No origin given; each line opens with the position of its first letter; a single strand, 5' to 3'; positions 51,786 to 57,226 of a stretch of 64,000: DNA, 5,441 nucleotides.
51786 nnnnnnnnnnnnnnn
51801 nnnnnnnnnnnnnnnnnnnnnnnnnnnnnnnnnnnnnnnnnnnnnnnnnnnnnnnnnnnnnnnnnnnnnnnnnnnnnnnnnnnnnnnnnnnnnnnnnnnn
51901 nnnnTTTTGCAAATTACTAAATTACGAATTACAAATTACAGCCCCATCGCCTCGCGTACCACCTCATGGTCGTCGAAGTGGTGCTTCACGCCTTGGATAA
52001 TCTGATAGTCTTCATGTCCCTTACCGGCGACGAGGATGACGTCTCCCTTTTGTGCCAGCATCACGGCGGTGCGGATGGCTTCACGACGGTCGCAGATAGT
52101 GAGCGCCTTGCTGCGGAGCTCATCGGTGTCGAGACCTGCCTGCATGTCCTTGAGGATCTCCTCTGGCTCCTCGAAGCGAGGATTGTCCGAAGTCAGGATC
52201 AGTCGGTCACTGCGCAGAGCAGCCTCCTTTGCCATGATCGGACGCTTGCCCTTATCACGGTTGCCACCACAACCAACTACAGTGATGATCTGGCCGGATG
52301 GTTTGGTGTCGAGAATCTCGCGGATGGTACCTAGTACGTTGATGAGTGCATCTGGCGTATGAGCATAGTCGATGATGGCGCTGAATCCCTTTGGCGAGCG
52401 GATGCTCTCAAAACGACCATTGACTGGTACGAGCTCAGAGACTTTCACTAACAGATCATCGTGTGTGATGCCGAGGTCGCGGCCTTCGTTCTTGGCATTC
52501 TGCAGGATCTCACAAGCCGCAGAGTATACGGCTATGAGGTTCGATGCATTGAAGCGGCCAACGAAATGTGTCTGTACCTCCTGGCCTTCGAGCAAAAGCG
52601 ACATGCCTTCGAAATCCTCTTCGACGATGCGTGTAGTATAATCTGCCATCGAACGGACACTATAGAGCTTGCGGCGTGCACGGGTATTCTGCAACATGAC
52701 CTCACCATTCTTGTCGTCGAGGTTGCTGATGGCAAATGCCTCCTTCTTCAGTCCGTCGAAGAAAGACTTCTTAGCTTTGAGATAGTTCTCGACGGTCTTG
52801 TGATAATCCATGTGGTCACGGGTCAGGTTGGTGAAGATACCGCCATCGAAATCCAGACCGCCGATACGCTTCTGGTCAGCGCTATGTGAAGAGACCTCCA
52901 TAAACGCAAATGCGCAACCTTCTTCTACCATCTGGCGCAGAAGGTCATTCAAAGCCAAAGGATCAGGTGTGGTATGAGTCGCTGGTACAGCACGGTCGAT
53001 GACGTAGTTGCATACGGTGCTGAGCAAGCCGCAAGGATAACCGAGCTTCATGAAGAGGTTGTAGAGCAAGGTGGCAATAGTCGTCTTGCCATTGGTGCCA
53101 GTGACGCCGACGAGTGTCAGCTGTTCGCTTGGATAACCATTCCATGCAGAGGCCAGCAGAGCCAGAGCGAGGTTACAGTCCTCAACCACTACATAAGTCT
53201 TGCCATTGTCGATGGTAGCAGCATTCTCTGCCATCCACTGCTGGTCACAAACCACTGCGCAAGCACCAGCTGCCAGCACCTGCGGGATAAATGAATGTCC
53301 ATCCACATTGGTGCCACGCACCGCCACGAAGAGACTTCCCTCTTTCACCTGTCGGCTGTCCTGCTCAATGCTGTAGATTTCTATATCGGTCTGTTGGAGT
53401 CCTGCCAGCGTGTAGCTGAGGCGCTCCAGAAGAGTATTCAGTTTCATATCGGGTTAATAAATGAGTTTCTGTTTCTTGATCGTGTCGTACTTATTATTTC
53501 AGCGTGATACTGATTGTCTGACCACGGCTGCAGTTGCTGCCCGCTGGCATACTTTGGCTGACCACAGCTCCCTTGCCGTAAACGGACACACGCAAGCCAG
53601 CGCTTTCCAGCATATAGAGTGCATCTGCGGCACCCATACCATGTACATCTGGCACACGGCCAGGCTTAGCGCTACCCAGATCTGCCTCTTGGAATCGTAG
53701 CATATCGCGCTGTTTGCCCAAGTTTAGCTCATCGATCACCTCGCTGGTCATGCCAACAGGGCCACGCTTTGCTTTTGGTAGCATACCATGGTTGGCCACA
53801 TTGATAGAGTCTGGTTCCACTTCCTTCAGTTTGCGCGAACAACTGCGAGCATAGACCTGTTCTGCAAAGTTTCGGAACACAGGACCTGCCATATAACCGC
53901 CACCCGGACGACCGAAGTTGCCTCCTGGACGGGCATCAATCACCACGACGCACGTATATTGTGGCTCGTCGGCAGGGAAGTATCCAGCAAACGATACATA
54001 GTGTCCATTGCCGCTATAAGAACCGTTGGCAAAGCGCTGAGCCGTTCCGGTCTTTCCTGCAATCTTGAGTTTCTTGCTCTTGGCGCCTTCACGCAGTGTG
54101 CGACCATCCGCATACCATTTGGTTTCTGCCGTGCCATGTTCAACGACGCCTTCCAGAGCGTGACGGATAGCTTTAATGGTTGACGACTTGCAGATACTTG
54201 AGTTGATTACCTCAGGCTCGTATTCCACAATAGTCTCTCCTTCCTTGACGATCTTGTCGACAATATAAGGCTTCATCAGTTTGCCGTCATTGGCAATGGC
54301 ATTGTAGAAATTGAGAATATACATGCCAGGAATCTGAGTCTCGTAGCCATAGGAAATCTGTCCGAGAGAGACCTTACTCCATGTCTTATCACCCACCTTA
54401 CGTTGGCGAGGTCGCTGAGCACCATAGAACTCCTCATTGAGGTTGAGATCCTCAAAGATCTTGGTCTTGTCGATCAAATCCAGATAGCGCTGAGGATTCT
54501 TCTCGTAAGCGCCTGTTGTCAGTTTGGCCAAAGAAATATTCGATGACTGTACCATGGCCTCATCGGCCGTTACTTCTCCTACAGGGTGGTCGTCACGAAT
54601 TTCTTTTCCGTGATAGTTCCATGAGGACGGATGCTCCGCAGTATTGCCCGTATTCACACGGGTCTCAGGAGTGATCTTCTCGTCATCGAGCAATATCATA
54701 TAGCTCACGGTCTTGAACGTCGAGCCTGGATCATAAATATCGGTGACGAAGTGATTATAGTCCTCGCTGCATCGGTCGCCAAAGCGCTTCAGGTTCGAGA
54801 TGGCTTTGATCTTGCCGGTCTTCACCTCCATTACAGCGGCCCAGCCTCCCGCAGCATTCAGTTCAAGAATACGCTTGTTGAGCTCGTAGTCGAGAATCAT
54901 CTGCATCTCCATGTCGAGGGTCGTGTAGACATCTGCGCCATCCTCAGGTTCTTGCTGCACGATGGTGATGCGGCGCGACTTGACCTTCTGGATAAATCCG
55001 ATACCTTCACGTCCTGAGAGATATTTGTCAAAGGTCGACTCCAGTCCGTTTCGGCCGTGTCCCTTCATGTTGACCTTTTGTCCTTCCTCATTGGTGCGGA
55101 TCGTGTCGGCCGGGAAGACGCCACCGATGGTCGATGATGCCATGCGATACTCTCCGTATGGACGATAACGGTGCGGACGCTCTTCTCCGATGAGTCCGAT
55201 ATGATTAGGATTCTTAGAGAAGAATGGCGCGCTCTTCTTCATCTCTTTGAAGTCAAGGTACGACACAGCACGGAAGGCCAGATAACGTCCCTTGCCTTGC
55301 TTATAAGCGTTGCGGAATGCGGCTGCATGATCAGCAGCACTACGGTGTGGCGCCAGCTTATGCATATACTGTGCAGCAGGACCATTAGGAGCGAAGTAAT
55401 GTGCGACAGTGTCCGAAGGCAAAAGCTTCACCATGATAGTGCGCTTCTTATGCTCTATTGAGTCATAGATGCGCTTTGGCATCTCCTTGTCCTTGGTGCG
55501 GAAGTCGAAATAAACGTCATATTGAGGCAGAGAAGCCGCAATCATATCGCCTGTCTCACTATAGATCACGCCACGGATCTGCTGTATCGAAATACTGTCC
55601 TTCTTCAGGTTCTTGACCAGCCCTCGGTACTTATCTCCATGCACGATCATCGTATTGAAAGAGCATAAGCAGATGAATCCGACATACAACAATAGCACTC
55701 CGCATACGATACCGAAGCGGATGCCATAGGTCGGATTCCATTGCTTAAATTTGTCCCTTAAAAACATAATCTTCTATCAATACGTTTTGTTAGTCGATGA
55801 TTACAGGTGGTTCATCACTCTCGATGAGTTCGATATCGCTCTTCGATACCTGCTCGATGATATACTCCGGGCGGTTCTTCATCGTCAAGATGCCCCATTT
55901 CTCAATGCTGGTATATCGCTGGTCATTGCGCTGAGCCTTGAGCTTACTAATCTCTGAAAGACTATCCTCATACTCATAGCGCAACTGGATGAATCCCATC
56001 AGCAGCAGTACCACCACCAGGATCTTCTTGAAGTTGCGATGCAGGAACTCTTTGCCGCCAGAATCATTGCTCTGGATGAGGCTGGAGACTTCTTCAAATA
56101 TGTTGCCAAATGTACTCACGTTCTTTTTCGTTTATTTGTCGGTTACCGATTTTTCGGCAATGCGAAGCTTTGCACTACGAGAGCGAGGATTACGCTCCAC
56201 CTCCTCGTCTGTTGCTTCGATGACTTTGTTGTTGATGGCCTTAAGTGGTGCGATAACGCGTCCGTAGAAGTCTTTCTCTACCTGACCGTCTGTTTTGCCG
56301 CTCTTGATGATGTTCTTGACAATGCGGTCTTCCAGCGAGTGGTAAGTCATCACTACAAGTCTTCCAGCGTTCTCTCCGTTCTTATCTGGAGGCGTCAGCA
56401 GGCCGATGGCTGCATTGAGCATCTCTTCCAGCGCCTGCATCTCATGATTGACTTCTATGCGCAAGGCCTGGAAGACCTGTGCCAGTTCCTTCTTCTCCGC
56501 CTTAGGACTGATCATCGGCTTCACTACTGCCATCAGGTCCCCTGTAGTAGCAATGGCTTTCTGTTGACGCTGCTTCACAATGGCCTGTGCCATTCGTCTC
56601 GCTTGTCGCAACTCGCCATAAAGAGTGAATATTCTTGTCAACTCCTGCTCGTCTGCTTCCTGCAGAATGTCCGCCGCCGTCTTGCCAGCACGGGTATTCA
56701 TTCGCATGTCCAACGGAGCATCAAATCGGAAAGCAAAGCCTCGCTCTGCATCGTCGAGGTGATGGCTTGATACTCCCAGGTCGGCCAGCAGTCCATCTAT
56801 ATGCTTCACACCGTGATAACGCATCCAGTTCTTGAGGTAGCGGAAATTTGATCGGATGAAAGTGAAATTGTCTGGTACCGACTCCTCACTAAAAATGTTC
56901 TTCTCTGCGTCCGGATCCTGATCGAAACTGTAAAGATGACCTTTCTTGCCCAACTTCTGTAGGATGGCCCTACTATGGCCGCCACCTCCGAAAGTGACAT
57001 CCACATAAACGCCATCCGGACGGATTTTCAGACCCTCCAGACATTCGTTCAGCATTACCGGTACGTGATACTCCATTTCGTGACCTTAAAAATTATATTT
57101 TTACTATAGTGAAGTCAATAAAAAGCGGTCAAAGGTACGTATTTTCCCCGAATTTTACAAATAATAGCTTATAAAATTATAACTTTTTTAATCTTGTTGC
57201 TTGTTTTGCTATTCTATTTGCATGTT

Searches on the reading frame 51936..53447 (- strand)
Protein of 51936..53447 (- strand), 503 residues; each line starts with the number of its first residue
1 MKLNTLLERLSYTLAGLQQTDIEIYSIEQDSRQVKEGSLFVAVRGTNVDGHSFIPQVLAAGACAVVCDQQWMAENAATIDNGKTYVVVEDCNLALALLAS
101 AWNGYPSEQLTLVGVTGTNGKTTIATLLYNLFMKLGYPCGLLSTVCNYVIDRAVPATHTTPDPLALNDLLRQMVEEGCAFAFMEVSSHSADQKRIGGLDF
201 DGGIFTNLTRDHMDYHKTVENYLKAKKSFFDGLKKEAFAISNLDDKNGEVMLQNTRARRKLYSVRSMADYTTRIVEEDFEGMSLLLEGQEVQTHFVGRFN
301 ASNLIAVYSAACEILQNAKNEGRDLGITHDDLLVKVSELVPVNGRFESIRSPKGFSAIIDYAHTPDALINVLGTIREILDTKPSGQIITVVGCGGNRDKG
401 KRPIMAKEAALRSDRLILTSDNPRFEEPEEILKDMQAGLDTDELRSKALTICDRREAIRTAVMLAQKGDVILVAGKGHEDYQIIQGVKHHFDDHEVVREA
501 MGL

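Call 54: search_protein_families(library=pfam, proteins=[window:51936-53447:-], max_evalue=0.001)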
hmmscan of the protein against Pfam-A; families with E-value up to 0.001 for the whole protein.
window:51936-53447:- (503 aa): 3 families
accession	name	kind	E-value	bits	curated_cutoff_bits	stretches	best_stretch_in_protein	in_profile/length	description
PF08245.18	Mur_ligase_M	-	2.7e-49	168.3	24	1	115-310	1-199/200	Mur ligase middle domain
PF02875.26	Mur_ligase_C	-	1.8e-30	106.8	28.4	1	344-477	1-127/127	Mur ligase, glutamate ligase domain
PF01225.30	Mur_ligase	-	3.6e-11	43.7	21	1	23-101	1-93/95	Mur ligase family, catalytic domain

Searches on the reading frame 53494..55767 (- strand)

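Call 54: search_protein_families(library=pfam, proteins=[window:53494-55767:-], max_evalue=0.001)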
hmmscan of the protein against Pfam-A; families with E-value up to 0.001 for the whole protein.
window:53494-55767:- (757 aa): 3 families
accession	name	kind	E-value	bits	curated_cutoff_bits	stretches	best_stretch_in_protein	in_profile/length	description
PF00905.27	Transpeptidase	-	4.8e-45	154.5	22.1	1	309-634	2-297/299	Penicillin binding protein transpeptidase domain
PF03793.24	PASTA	-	1.4e-11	44.6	23.2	1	704-756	2-62/64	PASTA domain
PF03717.20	PBP_dimer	-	1.4e-09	39.1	24.4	1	64-262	5-170/180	Penicillin-binding Protein dimerisation domain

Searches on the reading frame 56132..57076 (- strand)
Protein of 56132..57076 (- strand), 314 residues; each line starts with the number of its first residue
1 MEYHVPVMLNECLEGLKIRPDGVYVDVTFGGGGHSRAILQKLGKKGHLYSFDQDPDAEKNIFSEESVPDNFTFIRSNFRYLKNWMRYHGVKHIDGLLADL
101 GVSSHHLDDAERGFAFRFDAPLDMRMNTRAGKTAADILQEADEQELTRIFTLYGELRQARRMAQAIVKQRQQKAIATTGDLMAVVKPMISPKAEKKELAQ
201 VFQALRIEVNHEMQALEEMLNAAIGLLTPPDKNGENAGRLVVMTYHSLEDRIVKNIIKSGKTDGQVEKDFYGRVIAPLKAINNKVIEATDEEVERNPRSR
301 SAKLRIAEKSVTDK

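Call 54: search_protein_families(library=pfam, proteins=[window:56132-57076:-], max_evalue=0.001)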
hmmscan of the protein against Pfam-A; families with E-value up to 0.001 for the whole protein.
window:56132-57076:- (314 aa): 2 families
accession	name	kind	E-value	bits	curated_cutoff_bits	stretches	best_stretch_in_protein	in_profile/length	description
PF01795.25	Methyltransf_5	-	4.2e-96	322.5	27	1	3-309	3-308/309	MraW methylase family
PF01728.25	FtsJ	-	5.9e-05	23.5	24.1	1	9-113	9-114/181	FtsJ-like methyltransferase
